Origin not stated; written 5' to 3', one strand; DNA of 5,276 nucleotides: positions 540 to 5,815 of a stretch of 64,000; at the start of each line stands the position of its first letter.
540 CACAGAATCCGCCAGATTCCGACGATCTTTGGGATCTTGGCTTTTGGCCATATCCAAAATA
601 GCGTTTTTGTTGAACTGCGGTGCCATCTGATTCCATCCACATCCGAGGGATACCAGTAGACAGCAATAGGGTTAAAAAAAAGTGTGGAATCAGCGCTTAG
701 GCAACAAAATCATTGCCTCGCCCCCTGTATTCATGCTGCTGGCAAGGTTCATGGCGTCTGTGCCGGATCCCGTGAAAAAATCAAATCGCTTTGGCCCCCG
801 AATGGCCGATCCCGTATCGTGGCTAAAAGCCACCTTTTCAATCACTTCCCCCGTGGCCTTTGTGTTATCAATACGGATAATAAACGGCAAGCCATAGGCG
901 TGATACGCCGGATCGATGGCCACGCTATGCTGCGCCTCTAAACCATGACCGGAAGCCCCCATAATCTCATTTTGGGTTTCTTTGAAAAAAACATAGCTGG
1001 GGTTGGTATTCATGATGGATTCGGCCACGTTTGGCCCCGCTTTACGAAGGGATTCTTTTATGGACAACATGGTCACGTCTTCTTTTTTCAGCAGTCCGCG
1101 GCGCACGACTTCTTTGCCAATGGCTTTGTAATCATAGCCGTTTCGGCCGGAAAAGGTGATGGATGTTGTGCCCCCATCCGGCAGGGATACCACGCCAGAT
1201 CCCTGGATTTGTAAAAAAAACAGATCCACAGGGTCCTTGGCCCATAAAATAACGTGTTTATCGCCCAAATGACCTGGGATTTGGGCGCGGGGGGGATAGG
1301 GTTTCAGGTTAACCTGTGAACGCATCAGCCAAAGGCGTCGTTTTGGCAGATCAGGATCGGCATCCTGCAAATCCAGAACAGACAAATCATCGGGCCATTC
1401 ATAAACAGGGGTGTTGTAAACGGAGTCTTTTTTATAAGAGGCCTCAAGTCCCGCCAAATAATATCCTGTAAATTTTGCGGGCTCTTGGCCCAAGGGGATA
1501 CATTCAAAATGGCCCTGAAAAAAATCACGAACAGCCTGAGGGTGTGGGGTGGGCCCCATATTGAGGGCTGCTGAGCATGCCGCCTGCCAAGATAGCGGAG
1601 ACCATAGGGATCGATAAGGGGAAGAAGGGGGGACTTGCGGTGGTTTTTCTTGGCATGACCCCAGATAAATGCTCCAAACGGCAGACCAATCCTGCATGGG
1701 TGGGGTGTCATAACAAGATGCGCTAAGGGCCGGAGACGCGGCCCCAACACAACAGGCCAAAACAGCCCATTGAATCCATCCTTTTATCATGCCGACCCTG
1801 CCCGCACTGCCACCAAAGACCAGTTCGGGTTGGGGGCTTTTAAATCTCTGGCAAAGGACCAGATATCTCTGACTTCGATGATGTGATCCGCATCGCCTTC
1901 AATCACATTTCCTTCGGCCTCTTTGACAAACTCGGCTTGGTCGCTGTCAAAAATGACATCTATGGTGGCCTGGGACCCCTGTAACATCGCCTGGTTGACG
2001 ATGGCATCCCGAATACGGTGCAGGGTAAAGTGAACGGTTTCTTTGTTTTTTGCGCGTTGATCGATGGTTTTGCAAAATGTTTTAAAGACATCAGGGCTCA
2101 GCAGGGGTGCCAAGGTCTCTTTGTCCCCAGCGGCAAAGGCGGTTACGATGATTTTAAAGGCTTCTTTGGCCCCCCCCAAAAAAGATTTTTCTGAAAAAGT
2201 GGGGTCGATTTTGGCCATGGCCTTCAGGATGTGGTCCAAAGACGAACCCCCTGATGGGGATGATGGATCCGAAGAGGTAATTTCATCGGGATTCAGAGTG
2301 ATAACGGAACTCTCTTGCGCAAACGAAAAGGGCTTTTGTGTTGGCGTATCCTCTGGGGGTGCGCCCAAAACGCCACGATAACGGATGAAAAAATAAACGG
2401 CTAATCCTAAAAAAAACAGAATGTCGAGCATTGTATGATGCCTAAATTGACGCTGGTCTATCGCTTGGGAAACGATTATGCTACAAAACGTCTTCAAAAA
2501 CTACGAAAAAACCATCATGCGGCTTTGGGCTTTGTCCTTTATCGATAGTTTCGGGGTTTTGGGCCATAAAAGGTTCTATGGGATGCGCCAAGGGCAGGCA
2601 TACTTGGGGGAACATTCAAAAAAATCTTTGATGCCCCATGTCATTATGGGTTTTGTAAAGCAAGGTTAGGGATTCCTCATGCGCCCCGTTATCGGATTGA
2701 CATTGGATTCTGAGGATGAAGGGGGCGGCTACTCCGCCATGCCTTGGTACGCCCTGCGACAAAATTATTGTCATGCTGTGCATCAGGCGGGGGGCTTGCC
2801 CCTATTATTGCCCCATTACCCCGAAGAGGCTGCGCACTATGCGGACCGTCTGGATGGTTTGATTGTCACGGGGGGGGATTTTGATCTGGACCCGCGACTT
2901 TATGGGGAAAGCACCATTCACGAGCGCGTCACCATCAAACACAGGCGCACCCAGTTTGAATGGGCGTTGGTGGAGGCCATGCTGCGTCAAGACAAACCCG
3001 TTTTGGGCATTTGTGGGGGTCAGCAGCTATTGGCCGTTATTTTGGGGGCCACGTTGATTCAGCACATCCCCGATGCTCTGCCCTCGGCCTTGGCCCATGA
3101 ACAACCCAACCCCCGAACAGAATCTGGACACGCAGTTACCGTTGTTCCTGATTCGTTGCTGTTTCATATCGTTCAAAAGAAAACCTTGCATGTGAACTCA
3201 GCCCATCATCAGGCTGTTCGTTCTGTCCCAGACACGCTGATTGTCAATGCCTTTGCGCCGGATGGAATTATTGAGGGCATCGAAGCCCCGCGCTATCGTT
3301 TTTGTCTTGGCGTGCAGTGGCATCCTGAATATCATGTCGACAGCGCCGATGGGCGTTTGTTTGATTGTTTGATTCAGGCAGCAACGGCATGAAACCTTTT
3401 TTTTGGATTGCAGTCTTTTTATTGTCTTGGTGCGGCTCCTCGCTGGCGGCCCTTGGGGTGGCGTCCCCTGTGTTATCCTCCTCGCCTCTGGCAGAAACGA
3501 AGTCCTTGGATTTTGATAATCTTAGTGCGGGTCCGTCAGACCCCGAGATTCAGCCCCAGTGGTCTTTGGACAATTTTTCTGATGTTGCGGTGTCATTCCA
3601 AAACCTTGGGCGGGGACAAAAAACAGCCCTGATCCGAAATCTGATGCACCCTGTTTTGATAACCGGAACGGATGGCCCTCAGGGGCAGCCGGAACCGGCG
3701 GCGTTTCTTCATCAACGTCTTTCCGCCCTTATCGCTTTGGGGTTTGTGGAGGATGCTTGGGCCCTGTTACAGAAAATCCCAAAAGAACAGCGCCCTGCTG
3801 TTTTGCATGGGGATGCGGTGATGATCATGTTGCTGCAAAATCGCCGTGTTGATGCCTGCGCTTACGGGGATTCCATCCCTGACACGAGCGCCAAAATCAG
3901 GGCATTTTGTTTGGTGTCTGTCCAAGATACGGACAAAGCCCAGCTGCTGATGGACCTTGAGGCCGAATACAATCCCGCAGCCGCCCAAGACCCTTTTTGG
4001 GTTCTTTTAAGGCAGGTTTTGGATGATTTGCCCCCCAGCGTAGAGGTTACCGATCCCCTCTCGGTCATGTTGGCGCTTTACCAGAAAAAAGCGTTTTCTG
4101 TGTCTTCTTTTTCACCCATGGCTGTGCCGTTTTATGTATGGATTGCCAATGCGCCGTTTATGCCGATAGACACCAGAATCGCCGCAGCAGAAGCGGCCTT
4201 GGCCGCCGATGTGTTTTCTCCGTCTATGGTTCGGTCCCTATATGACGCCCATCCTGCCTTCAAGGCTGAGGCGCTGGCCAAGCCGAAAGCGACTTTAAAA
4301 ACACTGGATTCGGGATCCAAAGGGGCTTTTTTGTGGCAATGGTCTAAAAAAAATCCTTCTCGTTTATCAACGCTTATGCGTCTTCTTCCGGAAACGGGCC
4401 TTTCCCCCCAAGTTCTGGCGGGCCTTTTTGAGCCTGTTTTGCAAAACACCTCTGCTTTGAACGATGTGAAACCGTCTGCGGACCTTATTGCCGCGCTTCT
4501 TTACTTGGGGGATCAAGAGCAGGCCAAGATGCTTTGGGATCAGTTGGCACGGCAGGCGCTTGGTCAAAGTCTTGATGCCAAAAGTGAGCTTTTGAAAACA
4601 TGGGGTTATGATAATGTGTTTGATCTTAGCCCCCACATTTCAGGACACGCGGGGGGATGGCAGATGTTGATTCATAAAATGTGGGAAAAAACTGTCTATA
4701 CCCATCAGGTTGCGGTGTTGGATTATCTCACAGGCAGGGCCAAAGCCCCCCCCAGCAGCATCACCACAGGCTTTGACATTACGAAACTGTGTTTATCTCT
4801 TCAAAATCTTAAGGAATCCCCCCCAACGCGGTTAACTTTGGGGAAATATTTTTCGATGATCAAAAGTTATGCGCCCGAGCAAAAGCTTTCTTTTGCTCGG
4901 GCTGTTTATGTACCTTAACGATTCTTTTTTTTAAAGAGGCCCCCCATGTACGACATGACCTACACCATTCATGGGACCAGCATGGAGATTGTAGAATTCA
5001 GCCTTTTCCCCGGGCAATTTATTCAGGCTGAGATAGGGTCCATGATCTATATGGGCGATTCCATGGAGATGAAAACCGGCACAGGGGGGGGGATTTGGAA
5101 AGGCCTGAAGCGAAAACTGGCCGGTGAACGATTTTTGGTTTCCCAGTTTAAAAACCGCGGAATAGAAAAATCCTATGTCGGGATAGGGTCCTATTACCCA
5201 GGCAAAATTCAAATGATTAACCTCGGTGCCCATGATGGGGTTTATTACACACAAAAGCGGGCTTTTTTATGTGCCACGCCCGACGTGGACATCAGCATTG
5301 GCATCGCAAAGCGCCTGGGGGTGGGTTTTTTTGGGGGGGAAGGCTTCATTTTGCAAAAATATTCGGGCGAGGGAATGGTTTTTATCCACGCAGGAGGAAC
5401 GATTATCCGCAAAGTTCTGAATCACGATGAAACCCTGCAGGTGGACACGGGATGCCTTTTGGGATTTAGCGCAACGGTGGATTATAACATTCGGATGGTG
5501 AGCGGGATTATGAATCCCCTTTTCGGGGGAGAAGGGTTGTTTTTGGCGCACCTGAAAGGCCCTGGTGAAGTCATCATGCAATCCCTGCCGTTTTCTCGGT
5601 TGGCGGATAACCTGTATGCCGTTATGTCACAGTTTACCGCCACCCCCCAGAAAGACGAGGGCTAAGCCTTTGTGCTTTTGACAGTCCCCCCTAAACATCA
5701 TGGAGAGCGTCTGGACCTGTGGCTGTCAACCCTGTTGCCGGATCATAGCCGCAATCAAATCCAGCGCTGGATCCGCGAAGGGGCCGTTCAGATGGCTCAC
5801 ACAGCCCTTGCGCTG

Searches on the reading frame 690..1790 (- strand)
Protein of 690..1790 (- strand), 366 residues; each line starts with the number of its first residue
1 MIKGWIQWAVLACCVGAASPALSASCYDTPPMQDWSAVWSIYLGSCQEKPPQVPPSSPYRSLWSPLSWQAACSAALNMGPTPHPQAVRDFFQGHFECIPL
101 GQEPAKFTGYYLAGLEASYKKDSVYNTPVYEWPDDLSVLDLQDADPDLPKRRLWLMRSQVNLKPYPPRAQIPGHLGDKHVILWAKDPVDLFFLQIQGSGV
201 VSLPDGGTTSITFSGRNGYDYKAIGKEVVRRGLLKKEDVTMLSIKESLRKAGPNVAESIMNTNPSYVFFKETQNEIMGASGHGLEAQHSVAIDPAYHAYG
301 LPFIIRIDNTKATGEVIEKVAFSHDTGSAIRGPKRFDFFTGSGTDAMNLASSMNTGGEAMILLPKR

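Call 22: search_protein_families(library=pfam, proteins=[window:690-1790:-], max_evalue=0.0001)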
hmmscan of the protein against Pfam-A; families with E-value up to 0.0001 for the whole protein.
window:690-1790:- (366 aa): 2 families
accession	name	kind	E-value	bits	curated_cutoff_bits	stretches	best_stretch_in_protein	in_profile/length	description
PF03562.22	MltA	-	2.1e-45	155.1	24.3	1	107-270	2-163/163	MltA specific insert domain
PF06725.17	3D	-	2.4e-14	53.7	23.8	1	289-362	2-71/72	3D domain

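Call 79: find_encoding_contigs(protein=window:690-1790:-, flank=10000, max_places=3)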
Protein window:690-1790:- (366 aa): 1 contig read that carries it; 1 place shown.
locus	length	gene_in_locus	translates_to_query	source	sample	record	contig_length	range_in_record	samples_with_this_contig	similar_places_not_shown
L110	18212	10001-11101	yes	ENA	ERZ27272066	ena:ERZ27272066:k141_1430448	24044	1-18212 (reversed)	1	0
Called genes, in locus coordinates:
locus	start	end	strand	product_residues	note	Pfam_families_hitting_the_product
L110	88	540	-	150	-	-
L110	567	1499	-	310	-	PF13480:Acetyltransf_6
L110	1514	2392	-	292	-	PF02153:PDH_N, PF20463:PDH_C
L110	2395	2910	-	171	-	PF01842:ACT, PF22629:ACT_AHAS_ss, PF13710:ACT_5, PF10369:ALS_ss_C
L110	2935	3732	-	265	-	PF00497:SBP_bac_3, PF10613:Lig_chan-Glu_bd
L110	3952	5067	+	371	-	-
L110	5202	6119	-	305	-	PF01479:S4 (weak), PF00849:PseudoU_synth_2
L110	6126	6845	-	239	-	PF01987:AIM24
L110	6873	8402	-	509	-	-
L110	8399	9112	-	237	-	PF07722:Peptidase_C26, PF00117:GATase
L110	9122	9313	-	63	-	-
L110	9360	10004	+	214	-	PF04280:Tim44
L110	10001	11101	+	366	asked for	PF03562:MltA, PF06725:3D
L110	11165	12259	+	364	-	PF10098:DUF2336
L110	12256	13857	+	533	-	PF13426:PAS_9, PF00512:HisKA, PF02518:HATPase_c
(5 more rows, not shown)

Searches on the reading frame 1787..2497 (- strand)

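Call 22: search_protein_families(library=pfam, proteins=[window:1787-2497:-], max_evalue=0.0001)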
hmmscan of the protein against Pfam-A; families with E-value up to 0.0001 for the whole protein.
window:1787-2497:- (236 aa): 1 family
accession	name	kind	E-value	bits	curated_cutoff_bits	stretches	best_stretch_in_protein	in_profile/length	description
PF04280.21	Tim44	-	1.9e-41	142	29.6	1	90-232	4-146/147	Tim44-like domain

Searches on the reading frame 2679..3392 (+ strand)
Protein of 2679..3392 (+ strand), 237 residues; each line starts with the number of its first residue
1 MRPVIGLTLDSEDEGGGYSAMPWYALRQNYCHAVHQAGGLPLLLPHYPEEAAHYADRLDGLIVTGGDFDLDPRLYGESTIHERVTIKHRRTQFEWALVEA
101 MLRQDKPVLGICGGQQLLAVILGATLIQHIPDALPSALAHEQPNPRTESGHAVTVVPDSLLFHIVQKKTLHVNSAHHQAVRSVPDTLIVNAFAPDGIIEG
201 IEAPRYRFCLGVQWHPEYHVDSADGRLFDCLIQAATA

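Call 22: search_protein_families(library=pfam, proteins=[window:2679-3392:+], max_evalue=0.0001)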
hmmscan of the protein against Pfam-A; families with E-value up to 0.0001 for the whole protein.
window:2679-3392:+ (237 aa): 2 families
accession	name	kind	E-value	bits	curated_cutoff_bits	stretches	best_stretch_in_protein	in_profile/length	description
PF07722.19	Peptidase_C26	-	9e-60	202.6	20.5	1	3-217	1-219/219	Peptidase C26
PF00117.34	GATase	-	2.6e-15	57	22.8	1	92-228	59-184/190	Glutamine amidotransferase class-I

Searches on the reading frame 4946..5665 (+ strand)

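Call 22: search_protein_families(library=pfam, proteins=[window:4946-5665:+], max_evalue=0.0001)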
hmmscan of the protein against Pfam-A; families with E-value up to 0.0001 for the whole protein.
window:4946-5665:+ (239 aa): 1 family
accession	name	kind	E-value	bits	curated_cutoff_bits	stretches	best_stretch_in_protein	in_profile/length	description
PF01987.23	AIM24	-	1.6e-61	208.1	25.7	1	6-214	1-205/205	Mitochondrial biogenesis AIM24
